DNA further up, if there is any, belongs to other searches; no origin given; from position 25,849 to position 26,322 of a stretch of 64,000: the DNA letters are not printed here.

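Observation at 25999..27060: Orphan FecR-type anti-sigma factor split by one in-frame TAA, directly upstream of a giant T9SS cargo gene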

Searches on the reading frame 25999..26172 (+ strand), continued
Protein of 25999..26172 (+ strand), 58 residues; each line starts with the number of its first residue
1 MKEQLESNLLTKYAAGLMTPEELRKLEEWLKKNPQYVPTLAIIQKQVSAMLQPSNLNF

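Call 65: find_encoding_contigs(protein=P0246, flank=10000, max_places=3)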
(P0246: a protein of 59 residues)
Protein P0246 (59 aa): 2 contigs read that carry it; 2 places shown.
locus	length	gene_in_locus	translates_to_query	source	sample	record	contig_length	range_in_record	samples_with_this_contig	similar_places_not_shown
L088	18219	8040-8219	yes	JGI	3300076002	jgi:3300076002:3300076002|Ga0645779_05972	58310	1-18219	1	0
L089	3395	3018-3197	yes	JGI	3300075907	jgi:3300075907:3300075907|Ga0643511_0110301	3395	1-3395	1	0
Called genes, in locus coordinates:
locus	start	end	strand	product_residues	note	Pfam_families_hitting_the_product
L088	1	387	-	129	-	?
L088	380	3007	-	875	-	PF18921:Cyanophycin_syn, PF02786:CPSase_L_D2 (weak), PF08443:RimK (faint), PF02222:ATP-grasp, PF07478:Dala_Dala_lig_C (faint), PF08245:Mur_ligase_M, PF02875:Mur_ligase_C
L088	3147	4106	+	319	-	PF00890:FAD_binding_2 (faint), PF01134:GIDA (faint), PF01266:DAO (faint), PF07992:Pyr_redox_2, PF12831:FAD_oxidored (faint), PF13738:Pyr_redox_3, PF00070:Pyr_redox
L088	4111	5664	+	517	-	PF13088:BNR_2 (faint)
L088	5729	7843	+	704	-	PF13623:SurA_N_2, PF13624:SurA_N_3, PF13145:Rotamase_2, PF13616:Rotamase_3, PF00639:Rotamase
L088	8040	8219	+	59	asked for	-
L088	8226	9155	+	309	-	PF04773:FecR, PF16344:FecR_C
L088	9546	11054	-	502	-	PF01336:tRNA_anti-codon, PF00152:tRNA-synt_2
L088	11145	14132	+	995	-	PF25778:DUF7948, PF06739:SBBP (weak), PF18911:PKD_4, PF13585:CHU_C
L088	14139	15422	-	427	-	PF13449:Phytase-like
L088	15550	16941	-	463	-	PF28492:Beta_helix_4 (weak)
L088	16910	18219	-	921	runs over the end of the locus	PF09430:EMC7_beta-sandw (faint), PF13620:CarboxypepD_reg, PF13715:CarbopepD_reg_2, PF07715:Plug, PF00593:TonB_dep_Rec_b-barrel, PF14905:OMP_b-brl_3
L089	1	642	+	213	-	?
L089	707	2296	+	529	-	PF13623:SurA_N_2, PF13624:SurA_N_3, PF13145:Rotamase_2, PF13616:Rotamase_3, PF00639:Rotamase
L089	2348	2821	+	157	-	-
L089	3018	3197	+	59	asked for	-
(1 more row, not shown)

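Call 66: find_encoding_contigs(protein=P0257, flank=10000, max_places=3)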
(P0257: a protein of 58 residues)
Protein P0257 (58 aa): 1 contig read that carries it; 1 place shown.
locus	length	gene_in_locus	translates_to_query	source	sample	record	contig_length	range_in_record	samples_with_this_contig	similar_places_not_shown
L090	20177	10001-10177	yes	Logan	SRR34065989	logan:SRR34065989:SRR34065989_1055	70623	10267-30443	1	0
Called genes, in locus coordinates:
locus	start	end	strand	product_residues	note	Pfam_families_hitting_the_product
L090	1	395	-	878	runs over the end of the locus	PF13715:CarbopepD_reg_2, PF07715:Plug, PF00593:TonB_dep_Rec_b-barrel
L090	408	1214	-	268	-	PF22435:MRM3-like_sub_bind, PF00588:SpoU_methylase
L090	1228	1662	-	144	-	PF04134:DCC1-like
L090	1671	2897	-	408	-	PF00515:TPR_1 (faint), PF07719:TPR_2 (faint)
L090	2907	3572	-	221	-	PF02463:SMC_N (faint), PF00005:ABC_tran, PF13304:AAA_21 (faint)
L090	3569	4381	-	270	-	PF00793:DAHP_synth_1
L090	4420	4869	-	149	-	-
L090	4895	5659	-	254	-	PF00005:ABC_tran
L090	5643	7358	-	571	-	PF01368:DHH, PF02272:DHHA1, PF17768:RecJ_OB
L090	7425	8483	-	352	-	PF21016:RlmN_N, PF04055:Radical_SAM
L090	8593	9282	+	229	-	PF00106:adh_short, PF08659:KR (faint), PF13561:adh_short_C2, PF23441:SDR (weak)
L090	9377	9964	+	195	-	PF04542:Sigma70_r2, PF08281:Sigma70_r4_2, PF04545:Sigma70_r4, PF22233:PhyR_sigma-like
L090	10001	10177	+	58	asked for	-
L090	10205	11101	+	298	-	PF04773:FecR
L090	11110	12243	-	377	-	PF04055:Radical_SAM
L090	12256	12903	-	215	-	PF01596:Methyltransf_3, PF13578:Methyltransf_24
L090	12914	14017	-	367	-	PF03150:CCP_MauG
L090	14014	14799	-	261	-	PF20243:MbnP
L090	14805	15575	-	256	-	PF20243:MbnP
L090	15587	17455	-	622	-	PF01433:Peptidase_M1, PF18962:Por_Secre_tail (weak)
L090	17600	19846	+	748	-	PF05970:PIF1, PF13245:AAA_19, PF13401:AAA_22 (faint), PF13604:AAA_30, PF02689:Herpes_Helicase (weak), PF14493:HTH_40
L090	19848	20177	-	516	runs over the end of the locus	PF10150:RNase_E_G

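Call 70: find_related_loci(query=A6, collection=metagenome_contigs, flank=4000)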
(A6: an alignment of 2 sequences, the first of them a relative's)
Query A6 (195 aa) in metagenome_contigs; peptide patterns used: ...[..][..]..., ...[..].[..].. (x = any residue, [..] = any of these).
600 stretches matched a pattern (row limit reached: there are more); 12 encode a relative of the query (tblastn E <= 1e-3); 12 distinct loci.
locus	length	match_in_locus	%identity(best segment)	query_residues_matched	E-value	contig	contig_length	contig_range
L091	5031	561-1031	39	9-168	8e-35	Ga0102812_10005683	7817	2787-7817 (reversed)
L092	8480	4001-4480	40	8-168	6e-35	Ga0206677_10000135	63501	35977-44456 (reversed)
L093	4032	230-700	36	9-168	1e-30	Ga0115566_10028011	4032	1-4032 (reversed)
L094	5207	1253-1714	38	9-165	1e-30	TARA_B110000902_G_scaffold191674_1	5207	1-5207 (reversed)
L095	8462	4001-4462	38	9-165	1e-30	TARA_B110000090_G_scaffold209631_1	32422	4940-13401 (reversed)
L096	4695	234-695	38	9-165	1e-29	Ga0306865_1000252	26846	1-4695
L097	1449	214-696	30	12-167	2e-25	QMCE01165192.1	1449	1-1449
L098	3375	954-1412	31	10-166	1e-15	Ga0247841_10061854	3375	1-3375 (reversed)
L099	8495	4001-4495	28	10-173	2e-14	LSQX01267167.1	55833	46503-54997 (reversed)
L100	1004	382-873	26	3-170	5e-12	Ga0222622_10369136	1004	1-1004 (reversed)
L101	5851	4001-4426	27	13-152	3e-10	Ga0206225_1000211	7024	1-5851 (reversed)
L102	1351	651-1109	24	12-162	9e-10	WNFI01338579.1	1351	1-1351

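Call 72: find_homologous_proteins(query=A6, max_evalue=1e-10)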
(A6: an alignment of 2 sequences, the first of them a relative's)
Query A6 (2 sequences) (195 aa, profile of the alignment): 892 proteins with E <= 1e-10 among 1475 candidates; the best 120 are listed.
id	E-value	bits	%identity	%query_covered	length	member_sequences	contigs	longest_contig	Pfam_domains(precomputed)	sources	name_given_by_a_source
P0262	4.7e-110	384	100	100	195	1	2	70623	PF22233.3,PF04545.23,PF04542.21,PF08281.19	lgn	-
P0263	4.2e-105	368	47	91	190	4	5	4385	PF22233.3,PF04545.23,PF04542.21,PF08281.19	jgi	jgi:RNA polymerase sigma-70 factor, ECF subfamily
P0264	5.1e-65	237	51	93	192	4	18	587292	PF22233.3,PF04545.23,PF04542.21,PF08281.19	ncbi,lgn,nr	ncbi:MAG: RNA polymerase sigma-70 factor [Bacteroidia bacterium]|nr:RNA polymerase sigma-70 factor [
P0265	1.5e-64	235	51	95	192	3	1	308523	PF22233.3,PF04545.23,PF04542.21,PF08281.19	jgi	-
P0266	9.4e-64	233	53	86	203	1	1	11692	PF07638.18,PF22233.3,PF04545.23,PF04542.21,PF08281.19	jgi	jgi:RNA polymerase sigma-70 factor (ECF subfamily)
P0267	7.2e-61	223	46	88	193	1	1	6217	PF04545.23,PF04542.21,PF08281.19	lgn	-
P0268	2.2e-60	222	53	82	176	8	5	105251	PF07638.18,PF04545.23,PF04542.21,PF08281.19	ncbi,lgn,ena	-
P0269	4.6e-60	221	61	82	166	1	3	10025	PF07638.18,PF22233.3,PF04545.23,PF04542.21,PF08281.19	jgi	jgi:RNA polymerase sigma-70 factor (ECF subfamily)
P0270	1.6e-59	219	45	90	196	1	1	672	PF04545.23,PF04542.21,PF08281.19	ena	-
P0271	1.2e-57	213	45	88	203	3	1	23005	PF22233.3,PF04545.23,PF04542.21,PF08281.19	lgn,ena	-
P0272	1.9e-57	212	45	89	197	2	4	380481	PF22233.3,PF04545.23,PF04542.21,PF08281.19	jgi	-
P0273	3.6e-57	211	52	78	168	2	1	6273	PF07638.18,PF04545.23,PF04542.21,PF08281.19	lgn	-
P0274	1.1e-56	210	53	84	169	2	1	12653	PF22233.3,PF04542.21,PF08281.19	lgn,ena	-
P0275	3.3e-55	205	46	94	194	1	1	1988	PF04542.21,PF08281.19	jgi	jgi:RNA polymerase sigma-70 factor (ECF subfamily)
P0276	5.2e-55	204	52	85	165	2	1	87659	PF07638.18,PF04545.23,PF04542.21,PF08281.19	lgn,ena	-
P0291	8.6e-51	191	46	87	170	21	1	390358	PF04545.23,PF04542.21,PF08281.19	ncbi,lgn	ncbi:MAG: RNA polymerase sigma-70 factor [Sphingomonadales bacterium]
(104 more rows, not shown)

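Call 74: find_encoding_contigs(protein=P0291, flank=6000, max_places=3)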
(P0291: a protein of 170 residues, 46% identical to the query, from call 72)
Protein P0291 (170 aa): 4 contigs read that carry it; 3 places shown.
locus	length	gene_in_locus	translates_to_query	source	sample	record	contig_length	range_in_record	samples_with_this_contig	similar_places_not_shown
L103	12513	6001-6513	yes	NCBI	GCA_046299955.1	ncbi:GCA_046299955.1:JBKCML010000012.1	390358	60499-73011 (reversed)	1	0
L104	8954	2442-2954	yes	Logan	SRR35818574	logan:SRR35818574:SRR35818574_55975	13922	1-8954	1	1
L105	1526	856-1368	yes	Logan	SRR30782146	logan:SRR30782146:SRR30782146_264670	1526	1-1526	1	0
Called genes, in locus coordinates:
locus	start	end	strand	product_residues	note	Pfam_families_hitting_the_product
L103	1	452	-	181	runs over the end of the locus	PF00881:Nitroreductase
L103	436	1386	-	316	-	PF00892:EamA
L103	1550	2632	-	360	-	PF00483:NTP_transferase, PF22640:ManC_GMP_beta-helix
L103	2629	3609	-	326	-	PF01380:SIS, PF00571:CBS (weak)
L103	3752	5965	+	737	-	PF00270:DEAD, PF04851:ResIII, PF00271:Helicase_C, PF16124:RecQ_Zn_bind, PF09382:RQC, PF00570:HRDC, PF21220:RecQ-1-like_HTH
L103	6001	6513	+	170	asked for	PF04542:Sigma70_r2, PF08281:Sigma70_r4_2, PF04545:Sigma70_r4 (weak)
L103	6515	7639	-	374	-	PF13439:Glyco_transf_4, PF13477:Glyco_trans_4_2, PF13579:Glyco_trans_4_4, PF20706:GT4-conflict, PF00534:Glycos_transf_1, PF13692:Glyco_trans_1_4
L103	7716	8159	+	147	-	PF00383:dCMP_cyt_deam_1, PF14437:MafB19-deam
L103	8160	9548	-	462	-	-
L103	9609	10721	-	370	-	PF00534:Glycos_transf_1, PF13692:Glyco_trans_1_4, PF13524:Glyco_trans_1_2 (weak)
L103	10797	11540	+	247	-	PF00005:ABC_tran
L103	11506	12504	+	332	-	PF21948:LplA-B_cat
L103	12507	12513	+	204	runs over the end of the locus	PF00730:HhH-GPD, PF00633:HHH (weak)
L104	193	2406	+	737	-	PF00270:DEAD, PF04851:ResIII, PF00271:Helicase_C, PF16124:RecQ_Zn_bind, PF09382:RQC, PF00570:HRDC, PF21220:RecQ-1-like_HTH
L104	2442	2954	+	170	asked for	PF04542:Sigma70_r2, PF08281:Sigma70_r4_2, PF04545:Sigma70_r4 (weak)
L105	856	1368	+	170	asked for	PF04542:Sigma70_r2, PF08281:Sigma70_r4_2, PF04545:Sigma70_r4 (weak)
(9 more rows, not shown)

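Call 80: search_protein_families(library=ncbifam, max_evalue=0.00001, proteins=[P0262, P0263, P0291])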
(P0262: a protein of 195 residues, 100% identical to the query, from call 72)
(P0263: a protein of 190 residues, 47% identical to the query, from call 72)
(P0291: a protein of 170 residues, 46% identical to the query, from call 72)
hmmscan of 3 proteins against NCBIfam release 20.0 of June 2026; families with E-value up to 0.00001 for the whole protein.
P0262 (195 aa): 61 families (the best 25 are shown)
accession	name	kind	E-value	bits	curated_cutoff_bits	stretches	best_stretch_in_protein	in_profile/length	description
TIGR02985.1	Sig70_bacteroi1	subfamily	6.4e-44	150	126.4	1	11-164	5-161/162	RNA polymerase sigma-70 factor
TIGR02937.1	sigma70-ECF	superfamily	3.6e-24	85.3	42.9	1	9-163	3-163/165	sigma-70 family RNA polymerase sigma factor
NF058625.1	sigma_PG0214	equivalog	4.5e-21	75.3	130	1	16-168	13-164/170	GFO_1088 family ECF-type sigma factor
NF009179.0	PRK12527.1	equivalog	3.4e-15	56.4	162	1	15-164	3-152/159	RNA polymerase sigma factor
NF053879.1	RNAPolSigSigVBac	equivalog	9.2e-15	54.7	190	1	18-168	15-158/160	RNA polymerase sigma factor SigV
NF040705.1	sigma_mbnA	exception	1e-14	54.9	350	1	28-164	20-157/272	methanobactin precursor domain-containing sigma factor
NF007223.0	PRK09641.1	equivalog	1.4e-14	54.4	209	1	15-165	26-184/187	RNA polymerase sigma factor SigW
NF009166.1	PRK12513.1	equivalog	1.5e-14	54.2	206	1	8-167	23-188/193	RNA polymerase sigma factor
TIGR02950.1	SigM_subfam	subfamily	1.8e-14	53.9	147.95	1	9-162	2-155/159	RNA polymerase sigma factor, SigM family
NF007226.0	PRK09644.1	equivalog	1.3e-13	51.3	199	1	9-167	3-159/166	RNA polymerase sigma factor SigM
NF008888.0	PRK11922.1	equivalog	1.6e-13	50.9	204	1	3-168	26-199/231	RNA polymerase sigma factor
NF004113.0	PRK05602.1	equivalog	2.5e-13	50.2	208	1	27-170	65-206/211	RNA polymerase sigma factor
NF009195.0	PRK12543.1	subfamily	1e-12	47.9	197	1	9-171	22-184/192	RNA polymerase sigma factor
TIGR02983.1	SigE-fam_strep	subfamily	1.2e-12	48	141.55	1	9-166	8-159/162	SigE family RNA polymerase sigma factor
NF005448.0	PRK07037.1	equivalog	4e-12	46.1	190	1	19-169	24-175/186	RNA polymerase factor sigma-70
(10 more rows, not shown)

P0263 (190 aa): 79 families (the best 25 are shown)
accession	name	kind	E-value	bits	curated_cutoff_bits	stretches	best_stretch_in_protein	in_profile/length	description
TIGR02985.1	Sig70_bacteroi1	subfamily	3.1e-45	154.3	126.4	1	6-157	4-159/162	RNA polymerase sigma-70 factor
NF058625.1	sigma_PG0214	equivalog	4.9e-28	97.9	130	1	9-165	10-166/170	GFO_1088 family ECF-type sigma factor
TIGR02937.1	sigma70-ECF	superfamily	1.9e-26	92.7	42.9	1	4-156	2-161/165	sigma-70 family RNA polymerase sigma factor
NF009166.1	PRK12513.1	equivalog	9e-22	77.7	206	1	5-165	24-191/193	RNA polymerase sigma factor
TIGR02950.1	SigM_subfam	subfamily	1.4e-20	73.7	147.95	1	5-148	2-146/159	RNA polymerase sigma factor, SigM family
TIGR02983.1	SigE-fam_strep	subfamily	2.1e-18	66.7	141.55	1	4-157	7-155/162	SigE family RNA polymerase sigma factor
NF004113.0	PRK05602.1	equivalog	1.9e-17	63.6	208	1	13-167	55-208/211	RNA polymerase sigma factor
NF008888.0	PRK11922.1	equivalog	5.6e-16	58.9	204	1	4-158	31-194/231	RNA polymerase sigma factor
TIGR02954.1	Sig70_famx3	hypoth_equivalog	7.4e-16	58.4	188.5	1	6-159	19-166/170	RNA polymerase sigma-70 factor, TIGR02954 family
NF009179.0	PRK12527.1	equivalog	7.9e-16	58.5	162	1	23-165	15-158/159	RNA polymerase sigma factor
TIGR02989.1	Sig-70_gvs1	subfamily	4e-15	56.1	124.55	1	5-153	3-151/158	RNA polymerase sigma-70 factor, Rhodopirellula/Verrucomicrobium family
NF009168.0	PRK12515.1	subfamily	7.1e-15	55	236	1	5-156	24-175/189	RNA polymerase sigma factor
NF009174.0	PRK12522.1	equivalog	8.4e-15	55.2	217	1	5-158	5-165/175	RNA polymerase sigma factor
NF009190.0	PRK12538.1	equivalog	1.5e-14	54.3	303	1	17-166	77-225/233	RNA polymerase sigma factor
NF009170.0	PRK12517.1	subfamily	1.5e-14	53.9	197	1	5-168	25-184/188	RNA polymerase sigma factor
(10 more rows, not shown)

P0291 (170 aa): 75 families (the best 25 are shown)
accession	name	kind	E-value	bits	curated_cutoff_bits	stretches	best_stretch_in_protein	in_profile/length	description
TIGR02985.1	Sig70_bacteroi1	subfamily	2.7e-46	157.8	126.4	1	6-162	1-161/162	RNA polymerase sigma-70 factor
NF058625.1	sigma_PG0214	equivalog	1.2e-25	90.1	130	1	4-161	2-159/170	GFO_1088 family ECF-type sigma factor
TIGR02937.1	sigma70-ECF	superfamily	1.8e-23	83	42.9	1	8-161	3-163/165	sigma-70 family RNA polymerase sigma factor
NF009166.1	PRK12513.1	equivalog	6.9e-21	74.8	206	1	6-162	22-185/193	RNA polymerase sigma factor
TIGR02983.1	SigE-fam_strep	subfamily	1.1e-18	67.6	141.55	1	2-164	2-159/162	SigE family RNA polymerase sigma factor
NF004113.0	PRK05602.1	equivalog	5.2e-17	62.1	208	1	4-162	43-200/211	RNA polymerase sigma factor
TIGR02957.1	SigX4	subfamily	3.9e-16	59.1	323.25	1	11-151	2-144/281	RNA polymerase sigma-70 factor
TIGR02950.1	SigM_subfam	subfamily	2.6e-15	56.6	147.95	1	10-157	4-152/159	RNA polymerase sigma factor, SigM family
NF009172.0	PRK12519.1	subfamily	1.4e-14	54.1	222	1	8-161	31-187/194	RNA polymerase sigma factor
NF009195.0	PRK12543.1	subfamily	2e-14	53.5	197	1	4-164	18-179/192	RNA polymerase sigma factor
NF007214.0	PRK09636.1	subfamily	5.9e-14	51.9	271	1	6-149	4-149/293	RNA polymerase sigma factor SigJ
NF008888.0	PRK11922.1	equivalog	2.3e-13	50.3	204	1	5-163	29-196/231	RNA polymerase sigma factor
NF007223.0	PRK09641.1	equivalog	2.7e-13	50.2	209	1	5-161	17-182/187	RNA polymerase sigma factor SigW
NF041727.1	ECF_sigma_FecI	equivalog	5.9e-13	49.2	260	1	4-152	9-157/169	ferric citrate uptake sigma factor FecI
TIGR02989.1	Sig-70_gvs1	subfamily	9.2e-13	48.4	124.55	1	7-159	2-154/158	RNA polymerase sigma-70 factor, Rhodopirellula/Verrucomicrobium family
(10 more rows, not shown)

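Call 83: find_encoding_contigs(protein=P0254, flank=8000, max_places=3)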
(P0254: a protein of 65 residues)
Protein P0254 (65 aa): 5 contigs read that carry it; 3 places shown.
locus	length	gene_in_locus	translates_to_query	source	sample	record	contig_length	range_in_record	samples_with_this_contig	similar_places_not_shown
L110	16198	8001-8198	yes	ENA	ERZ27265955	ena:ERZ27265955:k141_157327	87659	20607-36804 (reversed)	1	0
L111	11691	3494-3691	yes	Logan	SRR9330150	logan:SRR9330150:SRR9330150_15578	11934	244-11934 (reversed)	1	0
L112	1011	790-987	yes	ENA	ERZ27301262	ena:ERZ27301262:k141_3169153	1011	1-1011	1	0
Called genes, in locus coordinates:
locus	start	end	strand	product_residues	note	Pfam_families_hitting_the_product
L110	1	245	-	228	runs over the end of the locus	PF03544:TonB_C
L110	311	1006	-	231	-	PF03544:TonB_C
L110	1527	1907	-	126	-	PF01597:GCV_H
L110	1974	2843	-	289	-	PF17848:Zn_ribbon_ACC, PF01039:Carboxyl_trans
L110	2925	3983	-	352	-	PF01791:DeoC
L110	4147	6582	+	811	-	PF08245:Mur_ligase_M, PF01168:Ala_racemase_N, PF00842:Ala_racemase_C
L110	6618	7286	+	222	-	-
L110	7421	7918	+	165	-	PF04542:Sigma70_r2, PF07638:Sigma70_ECF (weak), PF08281:Sigma70_r4_2, PF04545:Sigma70_r4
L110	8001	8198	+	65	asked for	-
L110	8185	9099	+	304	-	PF04773:FecR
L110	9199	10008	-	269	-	-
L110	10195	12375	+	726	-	PF00141:peroxidase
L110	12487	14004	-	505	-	PF00578:AhpC-TSA, PF08534:Redoxin (weak), PF00085:Thioredoxin (faint)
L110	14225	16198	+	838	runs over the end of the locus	PF08447:PAS_3 (faint), PF00989:PAS (weak), PF08448:PAS_4 (weak), PF13426:PAS_9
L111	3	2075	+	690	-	?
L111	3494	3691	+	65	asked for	-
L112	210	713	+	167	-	PF04542:Sigma70_r2, PF07638:Sigma70_ECF (weak), PF08281:Sigma70_r4_2, PF04545:Sigma70_r4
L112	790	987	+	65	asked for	-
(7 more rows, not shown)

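Call 84: find_encoding_contigs(protein=P0256, flank=8000, max_places=3)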
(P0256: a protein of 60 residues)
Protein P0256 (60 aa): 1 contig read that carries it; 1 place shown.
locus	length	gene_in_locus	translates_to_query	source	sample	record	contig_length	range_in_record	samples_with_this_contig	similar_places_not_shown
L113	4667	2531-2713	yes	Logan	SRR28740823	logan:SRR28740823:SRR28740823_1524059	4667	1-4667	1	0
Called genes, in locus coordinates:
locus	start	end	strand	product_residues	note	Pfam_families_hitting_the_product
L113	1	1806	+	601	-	?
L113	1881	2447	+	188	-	PF04542:Sigma70_r2, PF08281:Sigma70_r4_2, PF04545:Sigma70_r4 (weak)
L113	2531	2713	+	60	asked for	-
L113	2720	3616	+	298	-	PF04773:FecR, PF16344:FecR_C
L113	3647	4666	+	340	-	?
